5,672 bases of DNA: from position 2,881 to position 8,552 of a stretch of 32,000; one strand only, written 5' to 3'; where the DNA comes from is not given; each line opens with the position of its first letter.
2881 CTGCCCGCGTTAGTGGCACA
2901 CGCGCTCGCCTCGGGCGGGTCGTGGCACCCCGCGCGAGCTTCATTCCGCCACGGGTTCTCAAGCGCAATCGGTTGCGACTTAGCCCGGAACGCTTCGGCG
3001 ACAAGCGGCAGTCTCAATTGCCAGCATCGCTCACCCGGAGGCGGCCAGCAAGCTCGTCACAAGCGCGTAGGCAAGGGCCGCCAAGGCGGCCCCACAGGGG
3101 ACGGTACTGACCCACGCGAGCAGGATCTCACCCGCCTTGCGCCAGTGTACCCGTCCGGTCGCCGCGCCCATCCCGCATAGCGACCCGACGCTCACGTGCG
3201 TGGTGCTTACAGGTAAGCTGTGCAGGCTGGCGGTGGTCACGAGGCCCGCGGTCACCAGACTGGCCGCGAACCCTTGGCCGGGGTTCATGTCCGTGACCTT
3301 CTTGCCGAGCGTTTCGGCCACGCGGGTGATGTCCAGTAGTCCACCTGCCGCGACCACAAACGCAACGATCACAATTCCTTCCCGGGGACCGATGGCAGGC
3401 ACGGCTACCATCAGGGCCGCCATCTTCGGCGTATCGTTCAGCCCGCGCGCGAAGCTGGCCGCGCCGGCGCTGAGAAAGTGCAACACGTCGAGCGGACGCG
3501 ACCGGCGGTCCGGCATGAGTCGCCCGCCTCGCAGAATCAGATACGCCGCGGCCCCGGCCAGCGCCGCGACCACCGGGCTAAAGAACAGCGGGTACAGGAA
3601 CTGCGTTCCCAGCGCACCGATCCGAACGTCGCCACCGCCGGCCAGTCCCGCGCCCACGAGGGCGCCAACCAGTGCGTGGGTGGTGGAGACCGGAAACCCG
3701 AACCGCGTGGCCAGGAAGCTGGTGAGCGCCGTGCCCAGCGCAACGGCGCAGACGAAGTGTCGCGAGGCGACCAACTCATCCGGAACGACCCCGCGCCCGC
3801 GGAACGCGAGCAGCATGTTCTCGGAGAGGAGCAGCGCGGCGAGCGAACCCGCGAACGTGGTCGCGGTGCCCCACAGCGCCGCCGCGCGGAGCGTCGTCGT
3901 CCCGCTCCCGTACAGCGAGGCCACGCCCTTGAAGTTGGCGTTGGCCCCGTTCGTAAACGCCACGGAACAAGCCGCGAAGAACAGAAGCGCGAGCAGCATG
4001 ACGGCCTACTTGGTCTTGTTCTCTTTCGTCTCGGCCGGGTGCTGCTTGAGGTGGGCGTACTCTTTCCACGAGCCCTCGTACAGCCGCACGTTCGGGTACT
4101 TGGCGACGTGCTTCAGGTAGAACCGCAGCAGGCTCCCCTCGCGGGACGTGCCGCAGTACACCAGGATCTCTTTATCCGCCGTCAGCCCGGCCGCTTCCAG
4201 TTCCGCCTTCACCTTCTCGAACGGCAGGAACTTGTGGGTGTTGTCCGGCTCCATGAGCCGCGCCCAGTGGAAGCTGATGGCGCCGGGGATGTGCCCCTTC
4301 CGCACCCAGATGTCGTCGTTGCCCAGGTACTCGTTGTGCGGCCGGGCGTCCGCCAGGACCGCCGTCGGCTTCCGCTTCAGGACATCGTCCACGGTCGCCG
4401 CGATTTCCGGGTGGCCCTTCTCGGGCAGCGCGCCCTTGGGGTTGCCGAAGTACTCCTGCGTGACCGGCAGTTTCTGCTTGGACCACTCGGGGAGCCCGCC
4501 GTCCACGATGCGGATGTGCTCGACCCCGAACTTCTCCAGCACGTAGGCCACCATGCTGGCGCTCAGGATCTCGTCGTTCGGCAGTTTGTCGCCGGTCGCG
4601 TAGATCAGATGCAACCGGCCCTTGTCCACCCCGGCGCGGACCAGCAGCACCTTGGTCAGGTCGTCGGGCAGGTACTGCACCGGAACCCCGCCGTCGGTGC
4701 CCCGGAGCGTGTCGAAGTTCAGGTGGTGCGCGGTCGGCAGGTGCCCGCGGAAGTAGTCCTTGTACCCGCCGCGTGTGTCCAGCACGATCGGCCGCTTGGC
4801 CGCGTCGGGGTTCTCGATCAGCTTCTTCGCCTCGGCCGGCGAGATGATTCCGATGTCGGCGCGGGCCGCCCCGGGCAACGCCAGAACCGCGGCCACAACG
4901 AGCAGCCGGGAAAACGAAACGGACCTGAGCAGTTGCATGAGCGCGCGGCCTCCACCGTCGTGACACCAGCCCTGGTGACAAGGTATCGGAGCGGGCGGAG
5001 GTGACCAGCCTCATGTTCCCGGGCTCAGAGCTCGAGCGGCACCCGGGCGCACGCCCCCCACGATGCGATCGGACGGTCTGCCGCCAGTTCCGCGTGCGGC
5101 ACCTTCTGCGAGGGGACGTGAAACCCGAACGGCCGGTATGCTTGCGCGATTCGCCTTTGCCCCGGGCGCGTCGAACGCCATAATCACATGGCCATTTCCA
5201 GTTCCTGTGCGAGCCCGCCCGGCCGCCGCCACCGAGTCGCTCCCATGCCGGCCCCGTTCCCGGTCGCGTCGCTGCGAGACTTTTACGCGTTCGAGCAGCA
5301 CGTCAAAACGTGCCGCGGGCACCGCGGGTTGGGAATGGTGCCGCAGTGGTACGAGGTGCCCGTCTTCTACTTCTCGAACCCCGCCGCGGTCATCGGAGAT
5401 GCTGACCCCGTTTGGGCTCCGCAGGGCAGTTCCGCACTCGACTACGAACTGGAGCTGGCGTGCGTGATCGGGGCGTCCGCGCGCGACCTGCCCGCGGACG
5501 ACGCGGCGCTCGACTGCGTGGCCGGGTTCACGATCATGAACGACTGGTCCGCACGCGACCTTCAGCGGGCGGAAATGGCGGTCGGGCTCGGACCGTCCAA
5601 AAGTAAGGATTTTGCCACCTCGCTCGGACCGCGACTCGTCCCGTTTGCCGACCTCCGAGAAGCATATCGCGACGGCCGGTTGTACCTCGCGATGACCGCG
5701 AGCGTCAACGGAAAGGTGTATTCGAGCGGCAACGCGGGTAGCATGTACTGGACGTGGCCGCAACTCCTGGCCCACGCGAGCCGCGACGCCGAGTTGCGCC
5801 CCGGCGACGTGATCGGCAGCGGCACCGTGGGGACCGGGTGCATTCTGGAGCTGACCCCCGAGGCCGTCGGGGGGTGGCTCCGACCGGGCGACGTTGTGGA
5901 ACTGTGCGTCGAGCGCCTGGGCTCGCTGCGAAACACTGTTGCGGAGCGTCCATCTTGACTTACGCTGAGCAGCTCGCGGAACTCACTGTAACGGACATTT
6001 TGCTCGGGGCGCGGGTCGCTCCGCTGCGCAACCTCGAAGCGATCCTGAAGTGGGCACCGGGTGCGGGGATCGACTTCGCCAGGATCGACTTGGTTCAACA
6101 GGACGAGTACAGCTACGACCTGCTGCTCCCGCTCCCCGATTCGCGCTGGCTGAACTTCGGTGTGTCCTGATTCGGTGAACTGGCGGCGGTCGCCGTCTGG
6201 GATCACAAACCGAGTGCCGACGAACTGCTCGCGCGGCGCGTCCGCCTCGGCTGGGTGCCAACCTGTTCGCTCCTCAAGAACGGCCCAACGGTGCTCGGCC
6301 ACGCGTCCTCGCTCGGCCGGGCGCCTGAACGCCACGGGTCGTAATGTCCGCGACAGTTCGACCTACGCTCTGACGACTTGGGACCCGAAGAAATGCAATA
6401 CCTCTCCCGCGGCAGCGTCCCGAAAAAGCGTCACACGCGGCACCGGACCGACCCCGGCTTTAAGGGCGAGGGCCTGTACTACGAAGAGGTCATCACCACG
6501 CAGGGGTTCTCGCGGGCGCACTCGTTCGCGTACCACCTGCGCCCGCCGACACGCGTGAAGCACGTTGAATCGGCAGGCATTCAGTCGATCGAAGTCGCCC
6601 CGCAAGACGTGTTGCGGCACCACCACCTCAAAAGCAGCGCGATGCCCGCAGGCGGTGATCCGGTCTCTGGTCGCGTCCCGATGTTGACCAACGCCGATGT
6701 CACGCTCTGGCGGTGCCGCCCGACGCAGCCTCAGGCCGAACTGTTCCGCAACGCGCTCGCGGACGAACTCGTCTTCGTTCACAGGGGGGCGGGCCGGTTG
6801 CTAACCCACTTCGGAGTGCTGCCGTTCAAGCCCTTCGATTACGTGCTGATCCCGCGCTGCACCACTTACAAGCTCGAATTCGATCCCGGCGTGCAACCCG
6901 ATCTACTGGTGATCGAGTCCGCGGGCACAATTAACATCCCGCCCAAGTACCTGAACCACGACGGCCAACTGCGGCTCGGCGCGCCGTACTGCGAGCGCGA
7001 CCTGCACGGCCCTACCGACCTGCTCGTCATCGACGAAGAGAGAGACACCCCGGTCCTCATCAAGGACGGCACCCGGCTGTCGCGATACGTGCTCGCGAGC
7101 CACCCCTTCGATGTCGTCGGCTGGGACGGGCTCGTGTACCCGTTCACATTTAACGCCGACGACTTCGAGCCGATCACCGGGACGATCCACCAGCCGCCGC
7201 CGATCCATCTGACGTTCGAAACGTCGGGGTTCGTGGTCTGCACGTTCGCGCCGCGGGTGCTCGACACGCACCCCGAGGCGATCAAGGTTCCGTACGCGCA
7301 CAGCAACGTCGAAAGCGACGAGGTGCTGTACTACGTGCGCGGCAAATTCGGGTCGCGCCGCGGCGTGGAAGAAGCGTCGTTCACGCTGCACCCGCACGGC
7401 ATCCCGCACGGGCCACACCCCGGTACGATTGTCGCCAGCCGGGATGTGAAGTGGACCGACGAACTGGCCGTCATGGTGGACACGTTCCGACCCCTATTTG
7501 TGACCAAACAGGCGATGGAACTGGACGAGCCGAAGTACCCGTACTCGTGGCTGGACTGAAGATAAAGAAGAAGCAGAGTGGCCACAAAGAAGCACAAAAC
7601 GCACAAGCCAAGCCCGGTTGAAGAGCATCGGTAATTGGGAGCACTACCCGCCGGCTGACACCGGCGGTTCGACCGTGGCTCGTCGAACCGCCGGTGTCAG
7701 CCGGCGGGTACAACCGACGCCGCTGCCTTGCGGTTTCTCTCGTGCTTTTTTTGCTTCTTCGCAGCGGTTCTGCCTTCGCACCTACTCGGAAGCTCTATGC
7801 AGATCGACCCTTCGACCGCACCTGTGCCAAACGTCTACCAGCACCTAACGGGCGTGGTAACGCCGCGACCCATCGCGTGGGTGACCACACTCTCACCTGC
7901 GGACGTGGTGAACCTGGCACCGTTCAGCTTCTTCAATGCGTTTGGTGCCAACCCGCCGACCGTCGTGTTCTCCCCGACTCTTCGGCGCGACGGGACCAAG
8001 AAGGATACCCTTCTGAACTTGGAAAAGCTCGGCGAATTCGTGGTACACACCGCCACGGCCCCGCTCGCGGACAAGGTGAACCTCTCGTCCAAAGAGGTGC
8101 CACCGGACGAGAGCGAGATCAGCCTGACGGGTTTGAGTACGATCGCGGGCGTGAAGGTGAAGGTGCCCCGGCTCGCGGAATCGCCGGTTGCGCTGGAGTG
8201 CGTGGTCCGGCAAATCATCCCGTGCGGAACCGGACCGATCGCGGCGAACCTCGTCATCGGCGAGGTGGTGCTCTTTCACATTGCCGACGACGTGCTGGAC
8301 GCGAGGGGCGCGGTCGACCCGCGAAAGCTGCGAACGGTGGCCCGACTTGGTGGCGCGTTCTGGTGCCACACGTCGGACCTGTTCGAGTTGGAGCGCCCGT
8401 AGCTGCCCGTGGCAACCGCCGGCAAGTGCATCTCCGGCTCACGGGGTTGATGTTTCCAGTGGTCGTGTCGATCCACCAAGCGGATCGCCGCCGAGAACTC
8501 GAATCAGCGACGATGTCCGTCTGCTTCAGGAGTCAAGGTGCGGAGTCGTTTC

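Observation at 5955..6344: Small ORF between the FAH hydrolase and hmgA reads through an in-frame UGA followed by a SECIS-like hairpin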

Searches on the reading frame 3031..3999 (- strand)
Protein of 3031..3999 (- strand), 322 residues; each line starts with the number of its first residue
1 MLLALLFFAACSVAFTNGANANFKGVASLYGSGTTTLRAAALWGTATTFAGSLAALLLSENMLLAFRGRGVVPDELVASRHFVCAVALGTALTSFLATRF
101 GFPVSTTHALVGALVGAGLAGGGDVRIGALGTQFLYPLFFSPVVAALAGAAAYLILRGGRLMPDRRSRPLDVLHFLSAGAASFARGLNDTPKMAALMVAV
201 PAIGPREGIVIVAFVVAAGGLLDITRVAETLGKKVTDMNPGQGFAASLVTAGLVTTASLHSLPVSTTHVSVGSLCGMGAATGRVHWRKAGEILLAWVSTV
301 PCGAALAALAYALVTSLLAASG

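Call 77: search_protein_families(library=pfam, proteins=[window:3031-3999:-], max_evalue=0.001)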
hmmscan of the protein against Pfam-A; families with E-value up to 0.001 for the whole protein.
window:3031-3999:- (322 aa): 1 family
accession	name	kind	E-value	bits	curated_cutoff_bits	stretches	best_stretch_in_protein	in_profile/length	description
PF01384.25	PHO4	-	4e-54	184.3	33.7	1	17-307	1-350/350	Phosphate transporter family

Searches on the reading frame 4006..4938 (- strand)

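Call 77: search_protein_families(library=pfam, proteins=[window:4006-4938:-], max_evalue=0.001)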
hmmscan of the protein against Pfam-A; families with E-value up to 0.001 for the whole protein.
window:4006-4938:- (310 aa): 1 family
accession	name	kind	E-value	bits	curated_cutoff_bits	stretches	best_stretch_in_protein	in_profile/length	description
PF00581.25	Rhodanese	-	1.8e-25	89.8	22.2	2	189-295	10-100/102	Rhodanese-like domain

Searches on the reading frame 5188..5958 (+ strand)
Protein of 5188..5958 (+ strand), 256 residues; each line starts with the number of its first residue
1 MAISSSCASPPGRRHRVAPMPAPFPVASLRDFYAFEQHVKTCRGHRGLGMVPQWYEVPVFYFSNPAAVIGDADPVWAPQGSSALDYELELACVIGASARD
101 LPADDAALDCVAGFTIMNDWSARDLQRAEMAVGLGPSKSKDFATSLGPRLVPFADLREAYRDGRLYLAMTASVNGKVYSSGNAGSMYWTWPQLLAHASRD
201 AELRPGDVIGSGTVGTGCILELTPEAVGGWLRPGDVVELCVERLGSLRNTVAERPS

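Call 5: search_protein_families(library=pfam, proteins=[window:5188-5958:+], max_evalue=1)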
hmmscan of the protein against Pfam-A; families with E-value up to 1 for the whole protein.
window:5188-5958:+ (256 aa): 1 family
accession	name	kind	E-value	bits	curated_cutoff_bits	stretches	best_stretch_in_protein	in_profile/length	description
PF01557.24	FAA_hydrolase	-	7.7e-55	186.3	23.9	1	30-251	4-213/214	Fumarylacetoacetate (FAA) hydrolase C-terminal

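Call 6: search_protein_families(library=ncbifam, proteins=[window:5188-5958:+], max_evalue=1)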
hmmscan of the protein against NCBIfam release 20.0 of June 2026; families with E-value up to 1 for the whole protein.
window:5188-5958:+ (256 aa): 9 families
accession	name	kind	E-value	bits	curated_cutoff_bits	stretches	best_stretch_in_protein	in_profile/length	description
TIGR02303.1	HpaG-C-term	equivalog_domain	4e-27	95.2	276.4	1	56-253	65-244/245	4-hydroxyphenylacetate degradation bifunctional isomerase/decarboxylase, C-terminal subunit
NF053535.1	DhyDRhmHlse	equivalog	8.5e-25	87.6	500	1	58-252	95-279/284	2,4-didehydro-3-deoxy-L-rhamnonate hydrolase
TIGR01266.1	fum_ac_acetase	equivalog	3.5e-23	82.2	375.3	2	50-157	149-271/420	fumarylacetoacetase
NF009399.0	PRK12764.1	equivalog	5.6e-20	71.8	444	1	56-243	43-211/501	fumarylacetoacetate hydrolase family protein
NF011750.0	PRK15203.1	equivalog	9.8e-16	57.6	811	1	56-250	245-421/429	4-hydroxyphenylacetate degradation bifunctional isomerase/decarboxylase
NF007967.0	PRK10691.1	equivalog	2e-14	53.5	201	1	55-214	38-193/219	fumarylacetoacetate hydrolase family protein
TIGR02305.1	HpaG-N-term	equivalog_domain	1.6e-13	50.6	228.65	1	57-251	32-205/205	4-hydroxyphenylacetate degradation bifunctional isomerase/decarboxylase, N-terminal subunit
NF004784.0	PRK06131.1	subfamily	0.0079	14.6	539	1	180-243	446-513/576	dihydroxy-acid dehydratase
NF009560.0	PRK13017.1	subfamily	0.084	11.1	684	1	181-242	462-527/595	dihydroxy-acid dehydratase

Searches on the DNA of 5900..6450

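Call 20: search_rna_families(source=window, start=5900, end=6450, threshold=evalue, max_evalue=10)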
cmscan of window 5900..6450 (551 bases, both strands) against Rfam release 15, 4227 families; matches with E-value up to 10: 2.
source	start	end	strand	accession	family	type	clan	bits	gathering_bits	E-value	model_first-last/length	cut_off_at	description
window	6233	6361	+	RF02868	ncS037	Gene; sRNA;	-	16.8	112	2.3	1-152/152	no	Burkholderia sRNA 37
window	6116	6172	+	RF01119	sR32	Gene; snRNA; snoRNA; CD-box;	-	14.8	40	0.16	1-57/57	no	Small nucleolar RNA sR32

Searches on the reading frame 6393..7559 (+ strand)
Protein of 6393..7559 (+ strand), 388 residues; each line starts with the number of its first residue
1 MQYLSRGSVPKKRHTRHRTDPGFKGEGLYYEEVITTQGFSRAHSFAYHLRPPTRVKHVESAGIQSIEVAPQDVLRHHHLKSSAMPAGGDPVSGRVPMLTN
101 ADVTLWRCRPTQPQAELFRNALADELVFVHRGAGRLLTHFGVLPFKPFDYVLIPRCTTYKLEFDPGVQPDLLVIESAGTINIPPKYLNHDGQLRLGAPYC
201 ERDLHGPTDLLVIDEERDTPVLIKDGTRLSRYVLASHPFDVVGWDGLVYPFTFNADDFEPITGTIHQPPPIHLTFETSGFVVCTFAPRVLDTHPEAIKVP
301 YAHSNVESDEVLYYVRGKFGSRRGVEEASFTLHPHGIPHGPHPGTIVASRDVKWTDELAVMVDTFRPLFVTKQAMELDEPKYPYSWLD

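Call 5: search_protein_families(library=pfam, proteins=[window:6393-7559:+], max_evalue=1)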
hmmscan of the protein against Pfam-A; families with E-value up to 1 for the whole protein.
window:6393-7559:+ (388 aa): 2 families
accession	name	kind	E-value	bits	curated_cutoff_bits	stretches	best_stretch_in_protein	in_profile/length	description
PF20510.4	HgmA_N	-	2.5e-05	24.1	20.2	1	114-254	137-272/273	Homogentisate 1,2-dioxygenase N-terminal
PF04209.19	HgmA_C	-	0.0017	18.6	21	1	279-379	35-137/153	Homogentisate 1,2-dioxygenase C-terminal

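Call 6: search_protein_families(library=ncbifam, proteins=[window:6393-7559:+], max_evalue=1)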
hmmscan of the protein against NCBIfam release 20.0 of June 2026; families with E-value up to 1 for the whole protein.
window:6393-7559:+ (388 aa): 1 family
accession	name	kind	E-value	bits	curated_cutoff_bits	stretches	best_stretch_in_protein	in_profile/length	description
TIGR01015.1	hmgA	equivalog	3.4e-11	42.5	510.75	1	114-378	139-412/429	homogentisate 1,2-dioxygenase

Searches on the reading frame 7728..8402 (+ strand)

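Call 77: search_protein_families(library=pfam, proteins=[window:7728-8402:+], max_evalue=0.001)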
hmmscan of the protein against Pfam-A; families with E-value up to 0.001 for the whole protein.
window:7728-8402:+ (224 aa): 1 family
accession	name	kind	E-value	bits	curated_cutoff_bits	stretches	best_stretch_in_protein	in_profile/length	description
PF01613.24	Flavin_Reduct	-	7.9e-22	78.4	27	1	46-192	5-140/153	Flavin reductase like domain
